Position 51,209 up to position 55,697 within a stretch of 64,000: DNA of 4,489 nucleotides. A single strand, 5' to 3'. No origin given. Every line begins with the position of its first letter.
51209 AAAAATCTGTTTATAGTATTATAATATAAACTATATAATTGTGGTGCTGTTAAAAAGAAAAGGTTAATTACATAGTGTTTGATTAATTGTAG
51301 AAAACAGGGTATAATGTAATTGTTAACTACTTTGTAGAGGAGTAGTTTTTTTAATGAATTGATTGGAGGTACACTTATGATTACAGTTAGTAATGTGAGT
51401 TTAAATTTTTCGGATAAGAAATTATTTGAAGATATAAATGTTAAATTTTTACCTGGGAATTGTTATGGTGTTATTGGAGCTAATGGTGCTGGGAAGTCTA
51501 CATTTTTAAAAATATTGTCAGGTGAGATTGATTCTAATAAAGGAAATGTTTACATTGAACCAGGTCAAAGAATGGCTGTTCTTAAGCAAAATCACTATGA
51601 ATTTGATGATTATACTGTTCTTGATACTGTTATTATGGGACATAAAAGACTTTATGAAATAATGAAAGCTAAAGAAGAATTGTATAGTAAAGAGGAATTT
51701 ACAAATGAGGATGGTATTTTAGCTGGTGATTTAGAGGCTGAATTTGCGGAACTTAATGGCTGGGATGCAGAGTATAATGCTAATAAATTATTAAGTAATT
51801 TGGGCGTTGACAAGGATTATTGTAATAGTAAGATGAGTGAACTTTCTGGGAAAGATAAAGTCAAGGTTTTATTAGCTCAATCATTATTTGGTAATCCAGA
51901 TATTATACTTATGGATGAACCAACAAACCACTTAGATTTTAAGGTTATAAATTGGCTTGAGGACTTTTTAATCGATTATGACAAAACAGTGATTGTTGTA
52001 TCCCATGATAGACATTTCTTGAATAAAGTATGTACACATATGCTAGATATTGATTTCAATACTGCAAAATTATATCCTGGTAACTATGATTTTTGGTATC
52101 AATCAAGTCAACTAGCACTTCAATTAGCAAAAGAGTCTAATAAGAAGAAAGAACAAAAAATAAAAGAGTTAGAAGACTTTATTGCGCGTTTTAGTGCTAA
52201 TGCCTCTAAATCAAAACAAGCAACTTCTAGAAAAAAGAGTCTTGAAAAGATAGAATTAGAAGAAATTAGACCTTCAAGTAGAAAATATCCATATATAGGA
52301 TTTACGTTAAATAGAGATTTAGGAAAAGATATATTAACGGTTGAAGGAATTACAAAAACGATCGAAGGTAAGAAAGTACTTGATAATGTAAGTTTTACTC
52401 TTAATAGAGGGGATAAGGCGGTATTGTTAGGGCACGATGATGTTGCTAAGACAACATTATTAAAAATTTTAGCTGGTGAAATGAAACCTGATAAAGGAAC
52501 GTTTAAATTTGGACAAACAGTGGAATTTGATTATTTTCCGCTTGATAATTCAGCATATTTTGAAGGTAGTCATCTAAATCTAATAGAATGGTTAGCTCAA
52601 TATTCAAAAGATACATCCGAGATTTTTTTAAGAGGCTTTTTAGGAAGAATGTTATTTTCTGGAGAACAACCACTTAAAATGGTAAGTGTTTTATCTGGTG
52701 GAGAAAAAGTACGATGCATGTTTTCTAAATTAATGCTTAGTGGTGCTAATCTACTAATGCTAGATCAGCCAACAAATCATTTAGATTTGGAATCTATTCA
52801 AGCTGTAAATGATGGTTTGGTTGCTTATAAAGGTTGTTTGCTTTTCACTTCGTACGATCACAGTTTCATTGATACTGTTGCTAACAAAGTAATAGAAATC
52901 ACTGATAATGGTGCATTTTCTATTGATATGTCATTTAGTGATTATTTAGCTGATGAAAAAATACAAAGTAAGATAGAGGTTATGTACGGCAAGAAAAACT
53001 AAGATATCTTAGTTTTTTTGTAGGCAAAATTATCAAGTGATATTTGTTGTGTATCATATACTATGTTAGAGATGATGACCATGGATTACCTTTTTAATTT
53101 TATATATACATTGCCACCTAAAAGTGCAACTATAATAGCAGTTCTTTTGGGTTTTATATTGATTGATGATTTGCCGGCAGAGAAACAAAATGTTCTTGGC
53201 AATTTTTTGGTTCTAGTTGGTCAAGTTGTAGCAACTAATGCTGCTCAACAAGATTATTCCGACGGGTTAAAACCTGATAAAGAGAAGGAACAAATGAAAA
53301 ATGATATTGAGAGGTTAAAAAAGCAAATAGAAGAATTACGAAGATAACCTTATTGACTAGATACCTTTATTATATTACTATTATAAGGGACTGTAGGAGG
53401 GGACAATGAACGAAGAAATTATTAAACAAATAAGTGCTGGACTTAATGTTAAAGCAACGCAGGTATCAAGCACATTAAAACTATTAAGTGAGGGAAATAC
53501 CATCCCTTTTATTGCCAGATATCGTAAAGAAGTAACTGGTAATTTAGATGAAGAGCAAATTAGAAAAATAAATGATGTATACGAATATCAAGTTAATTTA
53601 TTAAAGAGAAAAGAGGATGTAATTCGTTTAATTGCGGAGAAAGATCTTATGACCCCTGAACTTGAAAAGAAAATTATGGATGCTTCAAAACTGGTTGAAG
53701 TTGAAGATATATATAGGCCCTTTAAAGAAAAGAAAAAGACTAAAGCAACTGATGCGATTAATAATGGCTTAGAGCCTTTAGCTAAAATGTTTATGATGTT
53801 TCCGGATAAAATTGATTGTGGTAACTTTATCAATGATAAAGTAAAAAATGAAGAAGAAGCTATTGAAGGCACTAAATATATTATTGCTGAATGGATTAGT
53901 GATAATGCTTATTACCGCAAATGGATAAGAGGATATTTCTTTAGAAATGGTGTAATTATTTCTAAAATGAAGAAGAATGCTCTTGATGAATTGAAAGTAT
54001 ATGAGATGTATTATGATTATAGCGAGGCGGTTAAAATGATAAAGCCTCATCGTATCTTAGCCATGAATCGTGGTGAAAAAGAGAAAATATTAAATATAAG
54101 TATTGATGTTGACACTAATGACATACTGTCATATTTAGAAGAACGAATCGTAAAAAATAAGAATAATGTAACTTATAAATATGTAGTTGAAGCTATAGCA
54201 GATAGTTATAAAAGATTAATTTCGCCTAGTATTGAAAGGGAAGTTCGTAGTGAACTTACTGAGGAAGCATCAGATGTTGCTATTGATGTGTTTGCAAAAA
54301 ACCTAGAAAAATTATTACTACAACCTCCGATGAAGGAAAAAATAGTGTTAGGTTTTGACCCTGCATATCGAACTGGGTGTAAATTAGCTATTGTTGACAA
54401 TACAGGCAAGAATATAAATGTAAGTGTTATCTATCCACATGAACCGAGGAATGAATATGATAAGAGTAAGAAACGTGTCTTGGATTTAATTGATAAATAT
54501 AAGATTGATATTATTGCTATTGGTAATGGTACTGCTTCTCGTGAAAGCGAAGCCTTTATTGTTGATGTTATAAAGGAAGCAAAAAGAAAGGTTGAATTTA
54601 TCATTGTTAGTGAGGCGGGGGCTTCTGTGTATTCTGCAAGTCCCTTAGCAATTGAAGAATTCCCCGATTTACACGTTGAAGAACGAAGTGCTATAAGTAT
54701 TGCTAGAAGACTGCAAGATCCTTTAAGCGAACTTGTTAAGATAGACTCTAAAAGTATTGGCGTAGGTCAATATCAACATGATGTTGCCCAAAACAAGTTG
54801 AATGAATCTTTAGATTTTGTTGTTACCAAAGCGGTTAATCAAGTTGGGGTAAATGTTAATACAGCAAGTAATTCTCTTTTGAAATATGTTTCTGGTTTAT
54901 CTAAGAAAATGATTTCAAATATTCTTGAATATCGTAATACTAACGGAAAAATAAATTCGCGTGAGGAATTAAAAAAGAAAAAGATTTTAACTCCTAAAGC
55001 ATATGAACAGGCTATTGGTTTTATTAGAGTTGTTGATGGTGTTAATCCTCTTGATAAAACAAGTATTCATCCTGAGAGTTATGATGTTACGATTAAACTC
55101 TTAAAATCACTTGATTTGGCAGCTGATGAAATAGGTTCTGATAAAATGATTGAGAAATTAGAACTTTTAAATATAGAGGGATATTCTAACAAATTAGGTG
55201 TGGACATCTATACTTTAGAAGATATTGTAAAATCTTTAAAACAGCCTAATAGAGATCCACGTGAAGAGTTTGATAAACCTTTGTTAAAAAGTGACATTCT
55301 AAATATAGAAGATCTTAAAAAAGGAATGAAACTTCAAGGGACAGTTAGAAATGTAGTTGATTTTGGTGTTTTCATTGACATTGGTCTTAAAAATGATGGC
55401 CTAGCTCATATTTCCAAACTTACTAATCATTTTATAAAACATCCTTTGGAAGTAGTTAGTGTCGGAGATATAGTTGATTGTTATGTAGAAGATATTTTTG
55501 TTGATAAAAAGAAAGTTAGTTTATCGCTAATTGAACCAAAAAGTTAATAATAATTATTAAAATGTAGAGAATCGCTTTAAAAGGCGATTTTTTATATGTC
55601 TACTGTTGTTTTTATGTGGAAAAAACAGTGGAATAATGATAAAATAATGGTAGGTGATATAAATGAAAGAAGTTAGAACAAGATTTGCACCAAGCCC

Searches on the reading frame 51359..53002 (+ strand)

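Call 37: search_protein_families(library=pfam, proteins=[window:51359-53002:+], max_evalue=0.0001)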
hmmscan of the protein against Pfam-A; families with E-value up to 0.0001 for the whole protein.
window:51359-53002:+ (547 aa): 4 families
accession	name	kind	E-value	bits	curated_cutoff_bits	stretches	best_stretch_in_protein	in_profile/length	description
PF00005.33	ABC_tran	-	1.8e-37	129.4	25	2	24-190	2-137/137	ABC transporter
PF12848.13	ABC_tran_Xtn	-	3.9e-21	75.4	25.9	1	229-312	1-82/85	ABC transporter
PF13304.12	AAA_21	-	3.1e-09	37.8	27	0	36-54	2-20/304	AAA domain, putative AbiEii toxin, Type IV TA system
PF02463.25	SMC_N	-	3.6e-05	23.7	40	0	291-504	92-202/220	RecF/RecN/SMC N terminal domain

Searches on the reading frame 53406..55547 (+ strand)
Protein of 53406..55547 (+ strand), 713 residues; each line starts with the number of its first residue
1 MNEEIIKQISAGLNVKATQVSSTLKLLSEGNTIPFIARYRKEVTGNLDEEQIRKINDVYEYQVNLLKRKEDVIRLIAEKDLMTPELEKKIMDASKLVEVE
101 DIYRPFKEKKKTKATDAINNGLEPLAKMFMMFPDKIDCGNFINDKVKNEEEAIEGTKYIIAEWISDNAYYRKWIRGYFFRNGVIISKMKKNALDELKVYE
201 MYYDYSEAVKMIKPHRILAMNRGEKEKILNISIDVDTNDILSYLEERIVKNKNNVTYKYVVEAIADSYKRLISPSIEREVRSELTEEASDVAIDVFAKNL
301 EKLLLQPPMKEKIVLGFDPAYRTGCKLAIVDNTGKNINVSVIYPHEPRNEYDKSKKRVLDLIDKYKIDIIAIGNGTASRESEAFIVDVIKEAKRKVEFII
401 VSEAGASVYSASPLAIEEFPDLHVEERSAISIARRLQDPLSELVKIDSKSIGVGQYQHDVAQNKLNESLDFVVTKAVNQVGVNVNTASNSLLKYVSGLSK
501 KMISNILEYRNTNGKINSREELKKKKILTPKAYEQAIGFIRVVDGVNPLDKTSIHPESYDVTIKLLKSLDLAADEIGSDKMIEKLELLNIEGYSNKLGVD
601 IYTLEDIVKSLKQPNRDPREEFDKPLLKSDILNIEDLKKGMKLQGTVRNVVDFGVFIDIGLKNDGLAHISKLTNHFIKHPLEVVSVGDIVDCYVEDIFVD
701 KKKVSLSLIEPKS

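Call 37: search_protein_families(library=pfam, proteins=[window:53406-55547:+], max_evalue=0.0001)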
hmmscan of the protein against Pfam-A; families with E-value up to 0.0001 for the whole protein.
window:53406-55547:+ (713 aa): 9 families
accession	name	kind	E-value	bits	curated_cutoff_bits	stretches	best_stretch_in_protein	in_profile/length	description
PF16921.10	Tex_YqgF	-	1.9e-55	187.1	27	1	312-437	1-126/126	Tex protein YqgF-like domain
PF09371.15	Tex_N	-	3.9e-30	103.8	32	1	4-76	2-74/75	Tex-like protein N-terminal domain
PF22706.1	Tex_central_region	-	9.7e-26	91.3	27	1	140-296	12-178/178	Tex central region-like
PF12836.13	HHH_3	-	2.6e-22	79.1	27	1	477-541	1-65/65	Helix-hairpin-helix motif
PF17674.7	HHH_9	-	6.6e-18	65.8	23.1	1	547-619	1-70/70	HHH domain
PF00575.29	S1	-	4.7e-14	53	22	1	637-708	2-73/74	S1 RNA binding domain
PF14635.12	HHH_7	-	1.2e-09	38.9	27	1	450-541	5-102/104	Helix-hairpin-helix motif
PF14639.11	YqgF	-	2.3e-07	31.1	35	1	329-444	25-147/150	Holliday-junction resolvase-like of SPT6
PF23459.1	S1_RRP5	-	2.7e-05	25.1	27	1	637-708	1-72/72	RRP5 S1 domain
